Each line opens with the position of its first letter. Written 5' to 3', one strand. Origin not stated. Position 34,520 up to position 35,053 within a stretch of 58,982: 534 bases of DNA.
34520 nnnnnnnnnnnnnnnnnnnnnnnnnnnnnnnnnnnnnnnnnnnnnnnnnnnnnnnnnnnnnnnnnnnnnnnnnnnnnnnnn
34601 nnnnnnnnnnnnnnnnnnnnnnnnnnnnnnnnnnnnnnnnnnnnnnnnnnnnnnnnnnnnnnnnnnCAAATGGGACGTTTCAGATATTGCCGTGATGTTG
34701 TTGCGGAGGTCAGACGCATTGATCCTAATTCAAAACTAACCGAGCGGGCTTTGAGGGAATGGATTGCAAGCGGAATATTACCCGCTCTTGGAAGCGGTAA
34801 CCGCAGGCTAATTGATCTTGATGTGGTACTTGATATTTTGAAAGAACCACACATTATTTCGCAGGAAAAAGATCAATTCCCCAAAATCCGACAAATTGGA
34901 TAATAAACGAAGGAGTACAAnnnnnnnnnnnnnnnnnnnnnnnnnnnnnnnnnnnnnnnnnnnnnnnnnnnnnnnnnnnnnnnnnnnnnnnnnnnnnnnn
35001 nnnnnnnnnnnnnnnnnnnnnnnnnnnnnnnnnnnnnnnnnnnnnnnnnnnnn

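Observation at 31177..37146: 5.9-kb integrase island in the 3' end of tRNA-Leu(GAG): too small for a prophage, no transfer genes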

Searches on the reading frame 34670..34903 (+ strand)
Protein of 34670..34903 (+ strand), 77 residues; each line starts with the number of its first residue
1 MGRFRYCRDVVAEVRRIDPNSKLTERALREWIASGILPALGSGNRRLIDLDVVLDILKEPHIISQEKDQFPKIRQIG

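Call 4: search_protein_families(library=pfam, proteins=[window:34670-34903:+], max_evalue=0.1)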
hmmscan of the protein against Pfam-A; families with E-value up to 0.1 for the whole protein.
window:34670-34903:+ (77 aa): 1 family
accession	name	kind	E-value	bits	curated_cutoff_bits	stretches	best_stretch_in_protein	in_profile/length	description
PF12728.13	HTH_17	-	0.00031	21.4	27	1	23-58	13-48/51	Helix-turn-helix domain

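Call 5: search_protein_families(library=phrogs, proteins=[window:34670-34903:+], max_evalue=0.1)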
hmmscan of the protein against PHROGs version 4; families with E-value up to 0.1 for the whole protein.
window:34670-34903:+ (77 aa): 3 families
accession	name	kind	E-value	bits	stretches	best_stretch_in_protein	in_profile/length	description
phrog_57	-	head and packaging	0.004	18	1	23-58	24-60/199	terminase small subunit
phrog_12885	-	unknown function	0.052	14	1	7-60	143-195/203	-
phrog_2951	-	unknown function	0.063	14.4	1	22-58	40-76/90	-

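Call 23: search_protein_families(library=padloc, proteins=[window:34670-34903:+], max_evalue=0.1)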
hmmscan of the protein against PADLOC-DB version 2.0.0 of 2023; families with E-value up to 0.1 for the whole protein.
window:34670-34903:+ (77 aa): 1 family
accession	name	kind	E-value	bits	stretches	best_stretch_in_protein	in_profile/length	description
PDLC04133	mad1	-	0.0051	15.1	1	23-53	17-47/60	mads_1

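Call 24: search_protein_families(library=ncbifam, proteins=[window:34670-34903:+], max_evalue=0.1)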
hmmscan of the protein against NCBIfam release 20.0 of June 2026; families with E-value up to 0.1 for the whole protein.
window:34670-34903:+ (77 aa): 1 family
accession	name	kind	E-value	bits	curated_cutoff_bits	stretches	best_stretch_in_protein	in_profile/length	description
TIGR01764.1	excise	domain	0.043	14.2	28.8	1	24-53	14-43/49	excisionase family DNA-binding protein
